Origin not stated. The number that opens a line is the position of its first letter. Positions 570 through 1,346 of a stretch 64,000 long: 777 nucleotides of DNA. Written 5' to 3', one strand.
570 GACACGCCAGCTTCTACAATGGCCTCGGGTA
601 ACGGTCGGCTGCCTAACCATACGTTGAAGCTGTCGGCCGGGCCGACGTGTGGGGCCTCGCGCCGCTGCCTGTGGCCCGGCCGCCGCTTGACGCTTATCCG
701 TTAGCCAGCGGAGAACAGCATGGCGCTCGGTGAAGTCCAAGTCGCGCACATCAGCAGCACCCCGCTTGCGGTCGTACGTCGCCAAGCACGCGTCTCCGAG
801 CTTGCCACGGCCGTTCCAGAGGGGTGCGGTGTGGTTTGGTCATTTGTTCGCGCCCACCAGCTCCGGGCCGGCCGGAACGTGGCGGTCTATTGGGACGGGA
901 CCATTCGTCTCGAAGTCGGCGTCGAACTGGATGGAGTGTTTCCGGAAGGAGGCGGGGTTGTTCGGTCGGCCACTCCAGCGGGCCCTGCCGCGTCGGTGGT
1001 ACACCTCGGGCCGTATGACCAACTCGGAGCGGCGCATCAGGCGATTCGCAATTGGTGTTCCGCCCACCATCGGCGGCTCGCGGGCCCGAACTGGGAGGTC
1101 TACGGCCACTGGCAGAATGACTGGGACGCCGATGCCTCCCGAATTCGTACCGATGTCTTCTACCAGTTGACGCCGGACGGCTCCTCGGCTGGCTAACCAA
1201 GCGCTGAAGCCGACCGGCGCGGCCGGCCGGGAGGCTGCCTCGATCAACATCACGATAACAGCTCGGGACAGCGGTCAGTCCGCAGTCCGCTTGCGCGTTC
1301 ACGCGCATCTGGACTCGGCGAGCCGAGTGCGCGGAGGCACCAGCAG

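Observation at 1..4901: Integron-type gene-cassette array with classical attC architecture, no integrase in view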

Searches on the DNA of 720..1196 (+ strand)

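Call 17: build_rna_model(alignment_id=A2, structure=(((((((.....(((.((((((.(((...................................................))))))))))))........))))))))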
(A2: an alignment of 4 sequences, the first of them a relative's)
Model R1 built from alignment A2 (4 sequences, 104 columns); structure: as given.
model positions 99; base pairs 19; branch points 0; effective number of sequences 1.71; information 0.59 bits per position. Calibrated on 0.2 Mb of random sequence (short: E-values are rough).
structure used (alignment columns):
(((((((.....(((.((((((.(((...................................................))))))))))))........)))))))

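Call 18: search_with_rna_model(model_id=R1, source=window, filters=off, max_evalue=10, show_alignments=10)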
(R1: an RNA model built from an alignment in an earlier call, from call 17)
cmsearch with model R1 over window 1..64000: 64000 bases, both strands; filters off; matches with E-value up to 10: 89.
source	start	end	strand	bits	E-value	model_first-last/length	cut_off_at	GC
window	3116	3214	+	100.2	1.8e-21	1-99/99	no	0.75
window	611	706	+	94.2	4.9e-20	1-99/99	no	0.7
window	61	158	+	82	3.9e-17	1-99/99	no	0.71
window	4754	4815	+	26.7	0.00058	1-99/99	no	0.68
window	4515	4606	+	18.9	0.043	1-99/99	no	0.76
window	5907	5991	-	16.6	0.16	1-99/99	no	0.74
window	45029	45122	-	15.7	0.25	1-99/99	no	0.71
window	31145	31195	-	15.3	0.31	1-99/99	no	0.76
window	54010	54095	-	15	0.36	1-99/99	no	0.67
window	60769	60855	+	14.7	0.43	1-99/99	no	0.78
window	27520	27603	-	14.6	0.45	1-99/99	no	0.73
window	35765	35839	+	14.1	0.6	1-99/99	no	0.73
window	32236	32288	-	13.3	0.94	1-99/99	no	0.74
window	6676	6775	+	13.2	0.98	1-99/99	no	0.66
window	37177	37264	-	13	1.1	1-99/99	no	0.65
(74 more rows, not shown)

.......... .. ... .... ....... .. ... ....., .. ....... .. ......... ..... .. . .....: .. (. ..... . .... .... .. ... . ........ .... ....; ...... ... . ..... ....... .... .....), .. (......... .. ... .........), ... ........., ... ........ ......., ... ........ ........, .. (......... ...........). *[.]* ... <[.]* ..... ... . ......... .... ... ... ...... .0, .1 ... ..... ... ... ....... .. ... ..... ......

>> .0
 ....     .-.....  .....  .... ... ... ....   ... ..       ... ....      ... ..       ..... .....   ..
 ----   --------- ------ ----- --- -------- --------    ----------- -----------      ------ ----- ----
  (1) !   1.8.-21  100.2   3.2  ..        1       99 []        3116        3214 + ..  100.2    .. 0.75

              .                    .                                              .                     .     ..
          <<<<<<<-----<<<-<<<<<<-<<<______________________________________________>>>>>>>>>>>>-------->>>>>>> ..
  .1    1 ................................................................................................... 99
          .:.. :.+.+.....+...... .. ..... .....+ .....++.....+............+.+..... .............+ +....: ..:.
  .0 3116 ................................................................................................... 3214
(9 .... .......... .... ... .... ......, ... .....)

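Call 19: search_with_rna_model(model_id=R1, sources=[L005, L006, L007, L008, L009, L010, L011, L012, L013, L014, L015, L016, L017, L018, L019, L020, L021, L022, L023, L024, L025, L026, L027, L028, L029, L030, L031, L032, L033, L034, L035, L036, L037, L038, L039, L040, L041, L042, L043, L044, L045, L046, L047, L048, L049, L050, L051, L052, L053, L054, L055, L056, L057, L058, L059, L060, L061, L062, L063, L064, L065, L066, L067, L068, L069], max_evalue=1, show_alignments=6)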
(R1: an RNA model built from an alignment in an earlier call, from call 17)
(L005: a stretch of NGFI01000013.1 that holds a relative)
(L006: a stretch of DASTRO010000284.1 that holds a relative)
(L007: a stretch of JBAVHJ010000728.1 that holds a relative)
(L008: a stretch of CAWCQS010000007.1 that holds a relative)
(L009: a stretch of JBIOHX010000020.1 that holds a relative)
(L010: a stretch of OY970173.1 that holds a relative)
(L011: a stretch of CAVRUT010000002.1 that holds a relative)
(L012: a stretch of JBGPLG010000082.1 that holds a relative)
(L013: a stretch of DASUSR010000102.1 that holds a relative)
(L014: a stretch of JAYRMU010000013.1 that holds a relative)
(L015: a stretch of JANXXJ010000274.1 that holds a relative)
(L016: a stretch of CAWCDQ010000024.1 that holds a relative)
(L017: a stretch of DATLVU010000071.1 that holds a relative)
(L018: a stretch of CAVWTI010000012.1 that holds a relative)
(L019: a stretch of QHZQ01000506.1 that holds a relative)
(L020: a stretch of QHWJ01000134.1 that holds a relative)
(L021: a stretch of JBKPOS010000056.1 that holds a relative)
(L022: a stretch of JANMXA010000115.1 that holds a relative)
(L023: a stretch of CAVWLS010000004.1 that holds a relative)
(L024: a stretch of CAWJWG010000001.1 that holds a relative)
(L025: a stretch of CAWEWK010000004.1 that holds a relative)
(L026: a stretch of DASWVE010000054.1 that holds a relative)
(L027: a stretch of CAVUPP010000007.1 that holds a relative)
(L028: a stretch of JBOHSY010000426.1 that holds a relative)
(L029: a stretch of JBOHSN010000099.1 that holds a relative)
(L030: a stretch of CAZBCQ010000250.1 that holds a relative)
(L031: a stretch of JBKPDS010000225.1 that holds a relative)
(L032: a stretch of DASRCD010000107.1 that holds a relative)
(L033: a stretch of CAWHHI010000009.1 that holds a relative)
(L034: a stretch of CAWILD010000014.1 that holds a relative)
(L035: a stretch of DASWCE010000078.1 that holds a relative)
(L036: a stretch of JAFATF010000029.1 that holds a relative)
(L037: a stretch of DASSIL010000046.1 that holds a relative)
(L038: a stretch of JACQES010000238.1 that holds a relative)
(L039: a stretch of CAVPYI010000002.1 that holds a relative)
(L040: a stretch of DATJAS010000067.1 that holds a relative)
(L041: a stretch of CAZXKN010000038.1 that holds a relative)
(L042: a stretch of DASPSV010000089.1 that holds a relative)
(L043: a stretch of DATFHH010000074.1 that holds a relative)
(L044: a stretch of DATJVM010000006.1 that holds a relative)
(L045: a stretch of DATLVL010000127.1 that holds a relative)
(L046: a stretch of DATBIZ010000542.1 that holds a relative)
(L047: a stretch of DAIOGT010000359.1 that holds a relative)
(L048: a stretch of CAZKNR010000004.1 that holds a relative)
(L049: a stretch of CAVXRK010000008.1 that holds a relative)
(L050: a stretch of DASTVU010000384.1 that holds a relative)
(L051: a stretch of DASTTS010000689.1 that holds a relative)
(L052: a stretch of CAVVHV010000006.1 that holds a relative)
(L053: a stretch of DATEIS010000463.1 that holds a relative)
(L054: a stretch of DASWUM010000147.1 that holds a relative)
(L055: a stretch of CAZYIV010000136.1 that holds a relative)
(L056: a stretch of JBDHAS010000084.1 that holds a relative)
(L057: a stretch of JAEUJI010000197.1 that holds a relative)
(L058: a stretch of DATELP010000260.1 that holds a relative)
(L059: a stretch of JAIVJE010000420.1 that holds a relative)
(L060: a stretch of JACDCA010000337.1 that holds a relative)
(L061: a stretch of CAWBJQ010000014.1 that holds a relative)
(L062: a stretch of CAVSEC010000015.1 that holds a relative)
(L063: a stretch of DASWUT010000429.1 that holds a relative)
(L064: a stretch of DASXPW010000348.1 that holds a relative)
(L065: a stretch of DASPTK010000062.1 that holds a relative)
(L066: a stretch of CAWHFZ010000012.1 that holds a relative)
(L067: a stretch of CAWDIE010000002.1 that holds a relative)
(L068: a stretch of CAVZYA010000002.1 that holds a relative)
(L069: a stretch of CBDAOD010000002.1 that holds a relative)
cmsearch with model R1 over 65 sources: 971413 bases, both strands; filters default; matches with E-value up to 1: 24.
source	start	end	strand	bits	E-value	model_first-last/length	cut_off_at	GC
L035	3681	3812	+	33.2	0.00026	1-99/99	no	0.62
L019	1317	1387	+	32.7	0.00034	1-99/99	no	0.69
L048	9029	9128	+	32.4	0.0004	1-99/99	no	0.67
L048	8282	8379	+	30.5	0.0011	1-99/99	no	0.71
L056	9293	9454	+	29.9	0.0016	1-99/99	no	0.64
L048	10509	10616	+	26.2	0.012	1-99/99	no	0.68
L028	5710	5846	+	25.2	0.021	1-99/99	no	0.73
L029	346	481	+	24.9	0.024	1-99/99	no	0.7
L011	280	355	+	24.1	0.037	1-99/99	no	0.7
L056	1201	1298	+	22.9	0.074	1-99/99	no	0.67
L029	2776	2916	+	22.5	0.091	1-99/99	no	0.7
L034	5755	5861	+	21.1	0.19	1-99/99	no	0.73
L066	10949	11039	+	21.1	0.2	1-99/99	no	0.66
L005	132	224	+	21.1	0.2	1-99/99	no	0.61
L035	12347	12394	-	21.1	0.2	1-99/99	no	0.77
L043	11670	11754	+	20.7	0.24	1-99/99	no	0.67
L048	11161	11253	+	20.6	0.25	1-99/99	no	0.72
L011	3155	3230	+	20.4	0.29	1-99/99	no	0.68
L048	9825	9958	+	20.2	0.32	1-99/99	no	0.62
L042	10519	10614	-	20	0.35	1-99/99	no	0.7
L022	12299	12391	-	18.9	0.67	1-99/99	no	0.68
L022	495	631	+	18.6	0.78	1-99/99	no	0.65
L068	9373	9442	+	18.5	0.83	1-99/99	no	0.69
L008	14512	14577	+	18.4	0.87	1-99/99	no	0.68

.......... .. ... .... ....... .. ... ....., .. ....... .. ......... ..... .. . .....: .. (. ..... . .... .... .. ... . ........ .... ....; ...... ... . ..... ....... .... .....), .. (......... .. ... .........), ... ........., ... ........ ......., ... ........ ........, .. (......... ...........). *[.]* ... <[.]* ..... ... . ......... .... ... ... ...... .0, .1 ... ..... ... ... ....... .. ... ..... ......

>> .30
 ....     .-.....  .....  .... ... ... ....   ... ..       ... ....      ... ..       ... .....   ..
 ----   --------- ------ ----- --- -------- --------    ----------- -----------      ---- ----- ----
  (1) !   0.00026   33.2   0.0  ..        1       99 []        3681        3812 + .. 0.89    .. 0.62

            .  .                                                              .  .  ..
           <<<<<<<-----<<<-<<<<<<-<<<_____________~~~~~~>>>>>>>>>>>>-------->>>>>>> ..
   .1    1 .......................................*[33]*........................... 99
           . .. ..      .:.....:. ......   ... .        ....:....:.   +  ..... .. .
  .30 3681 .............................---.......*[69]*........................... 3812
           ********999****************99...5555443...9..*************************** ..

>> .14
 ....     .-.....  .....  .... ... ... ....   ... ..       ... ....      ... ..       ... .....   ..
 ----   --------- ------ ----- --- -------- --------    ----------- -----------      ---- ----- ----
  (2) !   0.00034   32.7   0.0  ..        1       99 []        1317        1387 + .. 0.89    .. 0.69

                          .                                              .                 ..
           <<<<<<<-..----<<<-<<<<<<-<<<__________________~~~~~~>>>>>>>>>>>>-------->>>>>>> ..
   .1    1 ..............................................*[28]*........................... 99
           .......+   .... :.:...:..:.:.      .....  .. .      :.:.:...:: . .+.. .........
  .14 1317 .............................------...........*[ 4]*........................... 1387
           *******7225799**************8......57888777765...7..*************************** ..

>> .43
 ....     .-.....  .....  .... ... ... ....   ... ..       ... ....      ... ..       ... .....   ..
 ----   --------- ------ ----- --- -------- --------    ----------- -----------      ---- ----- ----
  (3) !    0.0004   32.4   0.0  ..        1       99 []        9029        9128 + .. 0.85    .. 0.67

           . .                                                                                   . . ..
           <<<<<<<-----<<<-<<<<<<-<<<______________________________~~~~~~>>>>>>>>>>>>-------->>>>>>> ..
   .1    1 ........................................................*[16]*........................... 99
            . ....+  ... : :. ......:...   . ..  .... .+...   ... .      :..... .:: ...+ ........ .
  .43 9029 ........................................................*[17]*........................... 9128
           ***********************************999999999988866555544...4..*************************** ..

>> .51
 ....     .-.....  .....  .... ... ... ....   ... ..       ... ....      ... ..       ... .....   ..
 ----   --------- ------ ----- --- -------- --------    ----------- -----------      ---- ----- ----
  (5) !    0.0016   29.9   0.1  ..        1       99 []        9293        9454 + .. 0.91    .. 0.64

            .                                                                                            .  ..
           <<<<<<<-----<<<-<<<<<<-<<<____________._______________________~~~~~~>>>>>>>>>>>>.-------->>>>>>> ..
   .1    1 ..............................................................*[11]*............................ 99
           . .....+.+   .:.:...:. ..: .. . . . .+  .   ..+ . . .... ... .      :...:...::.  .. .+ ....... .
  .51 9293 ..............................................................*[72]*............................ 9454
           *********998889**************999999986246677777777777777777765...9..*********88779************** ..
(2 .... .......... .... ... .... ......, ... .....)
